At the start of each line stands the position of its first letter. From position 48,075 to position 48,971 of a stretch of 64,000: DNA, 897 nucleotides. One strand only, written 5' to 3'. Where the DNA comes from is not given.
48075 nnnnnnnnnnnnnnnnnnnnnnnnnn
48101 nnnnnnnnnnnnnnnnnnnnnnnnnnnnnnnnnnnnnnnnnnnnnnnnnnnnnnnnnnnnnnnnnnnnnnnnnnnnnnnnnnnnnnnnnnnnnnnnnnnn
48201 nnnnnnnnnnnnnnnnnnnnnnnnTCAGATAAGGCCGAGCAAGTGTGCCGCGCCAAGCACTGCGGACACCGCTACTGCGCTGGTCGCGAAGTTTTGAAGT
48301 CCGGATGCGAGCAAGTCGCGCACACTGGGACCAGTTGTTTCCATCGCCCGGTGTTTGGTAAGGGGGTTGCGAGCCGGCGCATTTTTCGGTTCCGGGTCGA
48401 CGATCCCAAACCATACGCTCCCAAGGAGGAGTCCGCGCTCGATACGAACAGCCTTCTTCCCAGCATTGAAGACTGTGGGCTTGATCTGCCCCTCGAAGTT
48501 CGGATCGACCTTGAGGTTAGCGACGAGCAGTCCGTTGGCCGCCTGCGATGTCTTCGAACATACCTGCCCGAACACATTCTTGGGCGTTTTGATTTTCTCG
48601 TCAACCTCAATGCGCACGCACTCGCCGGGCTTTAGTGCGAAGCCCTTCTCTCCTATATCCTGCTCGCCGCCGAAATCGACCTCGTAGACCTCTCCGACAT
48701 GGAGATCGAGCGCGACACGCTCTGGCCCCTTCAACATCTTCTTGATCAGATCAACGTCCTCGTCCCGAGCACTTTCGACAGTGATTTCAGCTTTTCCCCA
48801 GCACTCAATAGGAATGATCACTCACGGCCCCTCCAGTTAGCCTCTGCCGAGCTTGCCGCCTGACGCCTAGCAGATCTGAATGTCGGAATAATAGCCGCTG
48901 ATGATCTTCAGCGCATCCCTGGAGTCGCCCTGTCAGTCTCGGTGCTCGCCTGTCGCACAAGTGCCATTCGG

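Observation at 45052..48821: Five-gene nucleotide/sugar-modification operon: Dcd-like(TM), 2H phosphoesterase, radical SAM/SPASM, cupin, GHMP kinase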

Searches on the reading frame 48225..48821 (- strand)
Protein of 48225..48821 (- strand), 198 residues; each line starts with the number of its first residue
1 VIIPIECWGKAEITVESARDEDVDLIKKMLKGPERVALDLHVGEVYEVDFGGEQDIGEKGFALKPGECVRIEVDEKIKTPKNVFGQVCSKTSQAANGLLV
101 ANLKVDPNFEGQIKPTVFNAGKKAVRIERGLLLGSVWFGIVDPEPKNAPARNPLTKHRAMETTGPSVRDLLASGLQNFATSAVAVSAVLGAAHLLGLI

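Call 3: search_protein_families(library=pfam, proteins=[window:48225-48821:-], max_evalue=0.1)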
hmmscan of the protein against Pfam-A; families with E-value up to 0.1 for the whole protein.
window:48225-48821:- (198 aa): 2 families
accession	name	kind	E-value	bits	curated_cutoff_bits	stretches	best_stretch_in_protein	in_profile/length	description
PF22769.1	DCD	-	3e-09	37.6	27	1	49-138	58-150/153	dCTP deaminase-like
PF00692.24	dUTPase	-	0.0004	20.6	22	1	61-130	24-93/129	dUTPase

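Call 4: search_protein_families(library=ncbifam, proteins=[window:48225-48821:-], max_evalue=0.1)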
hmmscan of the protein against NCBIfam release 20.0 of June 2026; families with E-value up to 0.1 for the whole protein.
window:48225-48821:- (198 aa): 3 families
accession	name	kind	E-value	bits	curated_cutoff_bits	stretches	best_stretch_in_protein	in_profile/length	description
TIGR02274.1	dCTP_deam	equivalog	4e-11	42.9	92.8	1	58-143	69-156/180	dCTP deaminase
TIGR00576.1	dut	superfamily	4.5e-05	23.2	102.55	1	61-130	33-105/143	dUTP diphosphatase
NF001862.0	PRK00601.1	equivalog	0.0096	15.6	103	1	59-130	38-112/150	dUTP diphosphatase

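Call 6: search_protein_families(library=padloc, proteins=[window:48225-48821:-], max_evalue=0.1)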
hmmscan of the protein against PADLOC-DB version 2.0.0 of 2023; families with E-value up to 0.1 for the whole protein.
window:48225-48821:- (198 aa): 0 families

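Call 7: search_protein_families(library=phrogs, proteins=[window:48225-48821:-], max_evalue=0.01)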
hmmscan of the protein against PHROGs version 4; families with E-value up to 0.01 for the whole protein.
window:48225-48821:- (198 aa): 1 family
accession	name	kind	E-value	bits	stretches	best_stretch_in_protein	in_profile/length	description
phrog_1663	-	DNA, RNA and nucleotide metabolism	1.3e-08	35.3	1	53-145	104-198/303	dCTP deaminase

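Call 23: search_solved_structures(query=window:48225-48821:-, max_evalue=1, show_alignments=2)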
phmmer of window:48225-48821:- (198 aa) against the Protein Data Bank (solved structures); distinct sequences matched with E-value up to 1: 32.
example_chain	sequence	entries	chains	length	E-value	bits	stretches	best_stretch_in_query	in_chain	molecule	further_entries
2j4h_A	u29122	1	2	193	3.2e-06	30.3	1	57-156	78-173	DEOXYCYTIDINE TRIPHOSPHATE DEAMINASE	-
1xs4_A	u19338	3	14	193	8e-06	29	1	57-156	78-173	Deoxycytidine triphosphate deaminase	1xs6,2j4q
1duc_A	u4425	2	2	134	1.1e-05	28.5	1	70-131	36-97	DEOXYURIDINE 5'-TRIPHOSPHATE NUCLEOTIDOHYDROLASE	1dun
1xs1_A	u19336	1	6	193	1.1e-05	28.5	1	57-156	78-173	Deoxycytidine triphosphate deaminase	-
2v9x_A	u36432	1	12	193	1.1e-05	28.5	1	57-156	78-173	DEOXYCYTIDINE TRIPHOSPHATE DEAMINASE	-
8y1w_A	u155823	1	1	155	2.2e-05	27.6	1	37-147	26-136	dCTP deaminase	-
9ln0_A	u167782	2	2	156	3.2e-05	27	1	38-153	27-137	dCTP deaminase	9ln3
1dut_A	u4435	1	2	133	0.00049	23.1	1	56-127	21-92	DUTP PYROPHOSPHATASE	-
1f7d_A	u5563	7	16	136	0.00052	23.1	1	56-127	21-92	POL POLYPROTEIN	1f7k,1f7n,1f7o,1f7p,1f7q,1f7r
8qky_A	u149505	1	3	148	0.0022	21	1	62-128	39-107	Deoxyuridine 5'-triphosphate nucleotidohydrolase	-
8qld_A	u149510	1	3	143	0.0025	20.8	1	62-128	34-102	Deoxyuridine 5'-triphosphate nucleotidohydrolase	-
8y1q_A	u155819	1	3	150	0.0025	20.8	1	58-135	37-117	Deoxyuridine 5'-triphosphate nucleotidohydrolase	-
2okb_A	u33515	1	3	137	0.0041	20.1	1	60-136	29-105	Deoxyuridine 5'-triphosphate nucleotidohydrolase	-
2okd_A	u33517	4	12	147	0.0049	19.9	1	60-136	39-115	Deoxyuridine 5'-triphosphate nucleotidohydrolase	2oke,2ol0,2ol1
8c8i_A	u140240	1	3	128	0.0069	19.4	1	61-133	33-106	Deoxyuridine 5'-triphosphate nucleotidohydrolase, mitochondrial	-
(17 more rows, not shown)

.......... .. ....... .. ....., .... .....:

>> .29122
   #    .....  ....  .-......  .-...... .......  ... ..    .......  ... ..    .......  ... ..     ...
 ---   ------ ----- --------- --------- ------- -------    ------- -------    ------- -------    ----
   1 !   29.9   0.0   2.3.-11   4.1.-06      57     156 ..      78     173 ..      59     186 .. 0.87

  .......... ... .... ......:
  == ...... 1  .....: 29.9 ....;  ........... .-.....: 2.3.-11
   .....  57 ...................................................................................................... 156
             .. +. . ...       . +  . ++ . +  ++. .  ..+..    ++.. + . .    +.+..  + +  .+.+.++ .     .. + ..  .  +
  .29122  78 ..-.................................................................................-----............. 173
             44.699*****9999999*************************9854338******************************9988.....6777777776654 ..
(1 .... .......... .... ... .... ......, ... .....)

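Call 30: find_homologous_proteins(query=window:48225-48821:-, max_evalue=0.001)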
Query window:48225-48821:- (198 aa): 6 proteins with E <= 0.001 among 634 candidates.
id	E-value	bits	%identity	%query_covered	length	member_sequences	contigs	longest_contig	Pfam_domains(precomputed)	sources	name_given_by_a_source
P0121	1.1e-125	435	100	100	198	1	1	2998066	PF22769.2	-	-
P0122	1.0e-68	249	64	100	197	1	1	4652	PF22769.2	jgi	jgi:dUTPase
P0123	1.4e-58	216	57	93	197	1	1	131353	PF22769.2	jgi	jgi:deoxycytidine triphosphate deaminase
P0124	5.2e-55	204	54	93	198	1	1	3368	PF22769.2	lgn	-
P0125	3.9e-51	192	52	100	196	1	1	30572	PF22769.2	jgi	jgi:deoxycytidine triphosphate deaminase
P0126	4.5e-37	146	45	98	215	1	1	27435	PF22769.2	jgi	jgi:dCTP deaminase-like protein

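Call 35: find_encoding_contigs(protein=P0126, flank=8000, max_places=2)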
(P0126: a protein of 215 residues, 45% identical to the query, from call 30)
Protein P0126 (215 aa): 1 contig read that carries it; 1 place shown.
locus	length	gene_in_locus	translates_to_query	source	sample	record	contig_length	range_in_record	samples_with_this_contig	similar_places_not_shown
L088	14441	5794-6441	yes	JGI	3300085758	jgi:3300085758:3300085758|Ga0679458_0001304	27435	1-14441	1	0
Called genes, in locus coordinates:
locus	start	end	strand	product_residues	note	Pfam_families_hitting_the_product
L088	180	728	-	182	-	PF06271:RDD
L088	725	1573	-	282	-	-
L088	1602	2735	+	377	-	PF07992:Pyr_redox_2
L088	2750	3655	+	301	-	PF00378:ECH_1, PF16113:ECH_2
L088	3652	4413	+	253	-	PF03372:Exo_endo_phos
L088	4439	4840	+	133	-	PF00903:Glyoxalase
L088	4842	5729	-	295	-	PF13593:SBF_like, PF01758:SBF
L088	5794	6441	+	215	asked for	PF22769:DCD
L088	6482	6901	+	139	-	-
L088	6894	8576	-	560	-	PF00890:FAD_binding_2, PF01266:DAO (faint), PF01494:FAD_binding_3 (weak), PF12831:FAD_oxidored (weak), PF13450:NAD_binding_8 (weak)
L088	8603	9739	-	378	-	PF07690:MFS_1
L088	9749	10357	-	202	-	PF01370:Epimerase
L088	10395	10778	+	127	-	-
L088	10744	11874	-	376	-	PF00933:Glyco_hydro_3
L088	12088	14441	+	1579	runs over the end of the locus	PF01436:NHL (weak)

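Call 38: search_protein_families(library=pfam, proteins=[L088:6482-6901:+], max_evalue=0.05)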
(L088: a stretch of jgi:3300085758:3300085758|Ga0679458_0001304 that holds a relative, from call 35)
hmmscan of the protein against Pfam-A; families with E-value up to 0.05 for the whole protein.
L088:6482-6901:+ (139 aa): 0 families

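Call 59: find_related_loci(query=A3, collection=metagenome_contigs, flank=9000)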
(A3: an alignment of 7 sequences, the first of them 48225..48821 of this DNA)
Query A3 (198 aa) in metagenome_contigs; peptide patterns used: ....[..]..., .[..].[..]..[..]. (x = any residue, [..] = any of these).
223 stretches matched a pattern; 2 encode a relative of the query (tblastn E <= 1e-3); 2 distinct loci.
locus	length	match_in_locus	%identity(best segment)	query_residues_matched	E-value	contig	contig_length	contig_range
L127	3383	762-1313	35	13-197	3e-28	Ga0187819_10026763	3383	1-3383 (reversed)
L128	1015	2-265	44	77-169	1e-22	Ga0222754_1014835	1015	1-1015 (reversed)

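Call 64: find_related_loci(query=A3, collection=viral_contigs, flank=6000)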
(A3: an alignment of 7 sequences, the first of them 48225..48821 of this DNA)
Query A3 (198 aa) in viral_contigs; peptide patterns used: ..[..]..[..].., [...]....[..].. (x = any residue, [..] = any of these).
54 stretches matched a pattern, but none encodes a relative of the query by tblastn (E <= 1e-3).

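Call 71: search_protein_representatives(alignment_id=A4)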
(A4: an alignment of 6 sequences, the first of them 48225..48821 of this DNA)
Query: 6 sequences, 197 profile positions. Proteins with E-value up to 0.001 (for the whole library): 1716; up to 1e-10: 141; up to 1e-30: 11. The best 150 are listed.
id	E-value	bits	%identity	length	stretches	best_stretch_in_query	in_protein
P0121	3.6e-95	333.3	-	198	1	1-197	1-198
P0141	1.8e-58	213.5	-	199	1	2-197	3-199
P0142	1.8e-45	171.1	-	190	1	1-197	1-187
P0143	3.4e-43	163.7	-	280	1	2-196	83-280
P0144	8.2e-43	162.4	-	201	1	2-196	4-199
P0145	7.8e-41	156.0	-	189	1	5-193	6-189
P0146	2.1e-36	141.6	-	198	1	2-190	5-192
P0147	4.4e-32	127.4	-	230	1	2-193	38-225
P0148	7.1e-32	126.8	-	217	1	31-187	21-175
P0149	1.4e-31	125.8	-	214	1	31-194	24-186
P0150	9.4e-31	123.1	-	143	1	61-195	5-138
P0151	6.7e-30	120.3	-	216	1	1-193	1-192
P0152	9.6e-30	119.8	-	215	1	1-187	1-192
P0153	1.1e-29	119.6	-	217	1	32-193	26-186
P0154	1.6e-28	115.8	-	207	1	29-191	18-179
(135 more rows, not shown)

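Call 87: predict_structure(alignment_id=A4)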
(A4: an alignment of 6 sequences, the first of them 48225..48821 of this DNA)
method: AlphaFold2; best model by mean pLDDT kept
length: 198 residues; sequences in the alignment: 6
mean_pLDDT: 80.0   pTM: 0.68
mean pLDDT of the five models: 80.0, 78.9, 73.8, 58.8, 48.0
residues with pLDDT >= 90: 77; 70-90: 77; 50-70: 30; < 50: 14
segments of 3 or more residues with pLDDT < 50: 154-166
pLDDT, mean of each block of 10 residues (from residue 1): 91 88 80 87 88 88 91 93 89 70 88 91 91 91 77 45 46 59 73 74
secondary structure, 60 per line:
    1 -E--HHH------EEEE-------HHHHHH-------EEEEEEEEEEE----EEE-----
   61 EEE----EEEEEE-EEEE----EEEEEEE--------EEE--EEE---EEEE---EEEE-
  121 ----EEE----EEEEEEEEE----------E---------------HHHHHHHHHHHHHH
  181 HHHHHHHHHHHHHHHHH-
elements in order: E14-17 H25-30 E38-48 E53-55 E61-63 E68-73 E75-78 E83-89 E98-100 E103-105 E109-112 E116-119 E125-127 E132-140 H167-197

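Call 89: fold_search(model_id=the predicted structure, library=pdb)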
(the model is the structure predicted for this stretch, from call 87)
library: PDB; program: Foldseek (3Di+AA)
matches with E <= 10: 1044; with E <= 0.001: 200
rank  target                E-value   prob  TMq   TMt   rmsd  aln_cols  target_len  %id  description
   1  8y1w                  1.6e-10  1.00  0.61  0.81   2.9       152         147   24  Crystal structure of Thermococcus pacificus dUTPase complexed with dUMP. (released 2024-11-06)
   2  2v9x_J                3.3e-10  1.00  0.60  0.73   2.8       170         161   19  E138D variant of Escherichia coli dCTP deaminase in complex with dUTP (released 2007-11-20)
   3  1xs4_A                5.1e-10  1.00  0.60  0.61   4.1       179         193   20  dCTP deaminase from Escherichia coli- E138A mutant enzyme in complex with dCTP (released 2004-12-21)
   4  2v9x_A                5.4e-10  1.00  0.60  0.62   4.6       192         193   18  E138D variant of Escherichia coli dCTP deaminase in complex with dUTP (released 2007-11-20)
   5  2j4h_A                7.1e-10  1.00  0.61  0.69   3.5       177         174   18  Crystal structure of a H121A Escherichia coli dCTP deaminase mutant enzyme (released 2007-08-07)
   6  2j4q_B                7.9e-10  1.00  0.60  0.69   3.9       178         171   20  Crystal structure of a E138A Escherichia coli dCTP deaminase mutant enzyme in complex with dTTP (released 2007-08-07)
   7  2v9x_L                9.8e-10  1.00  0.60  0.68   4.0       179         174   20  E138D variant of Escherichia coli dCTP deaminase in complex with dUTP (released 2007-11-20)
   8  9ln0                  1.1e-09  1.00  0.61  0.77   2.8       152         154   22  A thermostable enzyme dUTPase P45 (released 2025-11-19)
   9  2j4h_B                1.1e-09  1.00  0.61  0.70   3.5       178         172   18  Crystal structure of a H121A Escherichia coli dCTP deaminase mutant enzyme (released 2007-08-07)
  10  1xs1_A                1.1e-09  1.00  0.60  0.62   4.4       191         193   20  dCTP deaminase from Escherichia coli in complex with dUTP (released 2004-12-21)
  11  2j4q_A                1.2e-09  1.00  0.60  0.68   3.9       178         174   19  Crystal structure of a E138A Escherichia coli dCTP deaminase mutant enzyme in complex with dTTP (released 2007-08-07)
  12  2qlp_F                2.2e-09  1.00  0.56  0.70   4.3       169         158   21  Bifunctional dCTP deaminase:dUTPase from Mycobacterium tuberculosis, apo form (released 2008-02-19)
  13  4a6a_A                2.4e-09  1.00  0.60  0.62   2.7       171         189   18  A115V variant of dCTP deaminase-dUTPase from Mycobacterium tuberculosis in complex with dTTP (released 2012-10-10)
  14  2qxx_A                2.8e-09  1.00  0.59  0.62   2.9       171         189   17  Bifunctional dCTP deaminase: dUTPase from Mycobacterium tuberculosis in complex with dTTP (released 2008-02-19)
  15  9ln3                  3.1e-09  1.00  0.60  0.79   2.8       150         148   22  A thermostable enzyme dUTPase P45 (released 2025-11-19)
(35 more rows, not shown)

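Call 90: search_solved_structures(query=A4, max_evalue=0.00001, show_alignments=4)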
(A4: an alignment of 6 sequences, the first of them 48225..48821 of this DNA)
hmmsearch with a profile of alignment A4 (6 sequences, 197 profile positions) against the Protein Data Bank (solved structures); distinct sequences matched with E-value up to 0.00001: 8.
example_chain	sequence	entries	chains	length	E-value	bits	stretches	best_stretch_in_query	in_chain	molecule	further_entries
8y1w_A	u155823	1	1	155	4.7e-11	45.7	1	37-163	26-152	dCTP deaminase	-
9ln0_A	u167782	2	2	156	2.6e-10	43.3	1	38-163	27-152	dCTP deaminase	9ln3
2j4h_A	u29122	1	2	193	3.1e-07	33.2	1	50-159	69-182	DEOXYCYTIDINE TRIPHOSPHATE DEAMINASE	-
1duc_A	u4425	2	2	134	5.2e-07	32.5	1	71-138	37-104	DEOXYURIDINE 5'-TRIPHOSPHATE NUCLEOTIDOHYDROLASE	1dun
1xs4_A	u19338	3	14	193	6.4e-07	32.2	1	50-159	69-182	Deoxycytidine triphosphate deaminase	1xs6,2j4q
4xjc_A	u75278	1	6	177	1.2e-06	31.4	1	50-143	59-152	Deoxycytidine triphosphate deaminase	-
1xs1_A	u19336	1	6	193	1.2e-06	31.3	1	50-159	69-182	Deoxycytidine triphosphate deaminase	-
2v9x_A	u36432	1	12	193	1.3e-06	31.2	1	50-159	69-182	DEOXYCYTIDINE TRIPHOSPHATE DEAMINASE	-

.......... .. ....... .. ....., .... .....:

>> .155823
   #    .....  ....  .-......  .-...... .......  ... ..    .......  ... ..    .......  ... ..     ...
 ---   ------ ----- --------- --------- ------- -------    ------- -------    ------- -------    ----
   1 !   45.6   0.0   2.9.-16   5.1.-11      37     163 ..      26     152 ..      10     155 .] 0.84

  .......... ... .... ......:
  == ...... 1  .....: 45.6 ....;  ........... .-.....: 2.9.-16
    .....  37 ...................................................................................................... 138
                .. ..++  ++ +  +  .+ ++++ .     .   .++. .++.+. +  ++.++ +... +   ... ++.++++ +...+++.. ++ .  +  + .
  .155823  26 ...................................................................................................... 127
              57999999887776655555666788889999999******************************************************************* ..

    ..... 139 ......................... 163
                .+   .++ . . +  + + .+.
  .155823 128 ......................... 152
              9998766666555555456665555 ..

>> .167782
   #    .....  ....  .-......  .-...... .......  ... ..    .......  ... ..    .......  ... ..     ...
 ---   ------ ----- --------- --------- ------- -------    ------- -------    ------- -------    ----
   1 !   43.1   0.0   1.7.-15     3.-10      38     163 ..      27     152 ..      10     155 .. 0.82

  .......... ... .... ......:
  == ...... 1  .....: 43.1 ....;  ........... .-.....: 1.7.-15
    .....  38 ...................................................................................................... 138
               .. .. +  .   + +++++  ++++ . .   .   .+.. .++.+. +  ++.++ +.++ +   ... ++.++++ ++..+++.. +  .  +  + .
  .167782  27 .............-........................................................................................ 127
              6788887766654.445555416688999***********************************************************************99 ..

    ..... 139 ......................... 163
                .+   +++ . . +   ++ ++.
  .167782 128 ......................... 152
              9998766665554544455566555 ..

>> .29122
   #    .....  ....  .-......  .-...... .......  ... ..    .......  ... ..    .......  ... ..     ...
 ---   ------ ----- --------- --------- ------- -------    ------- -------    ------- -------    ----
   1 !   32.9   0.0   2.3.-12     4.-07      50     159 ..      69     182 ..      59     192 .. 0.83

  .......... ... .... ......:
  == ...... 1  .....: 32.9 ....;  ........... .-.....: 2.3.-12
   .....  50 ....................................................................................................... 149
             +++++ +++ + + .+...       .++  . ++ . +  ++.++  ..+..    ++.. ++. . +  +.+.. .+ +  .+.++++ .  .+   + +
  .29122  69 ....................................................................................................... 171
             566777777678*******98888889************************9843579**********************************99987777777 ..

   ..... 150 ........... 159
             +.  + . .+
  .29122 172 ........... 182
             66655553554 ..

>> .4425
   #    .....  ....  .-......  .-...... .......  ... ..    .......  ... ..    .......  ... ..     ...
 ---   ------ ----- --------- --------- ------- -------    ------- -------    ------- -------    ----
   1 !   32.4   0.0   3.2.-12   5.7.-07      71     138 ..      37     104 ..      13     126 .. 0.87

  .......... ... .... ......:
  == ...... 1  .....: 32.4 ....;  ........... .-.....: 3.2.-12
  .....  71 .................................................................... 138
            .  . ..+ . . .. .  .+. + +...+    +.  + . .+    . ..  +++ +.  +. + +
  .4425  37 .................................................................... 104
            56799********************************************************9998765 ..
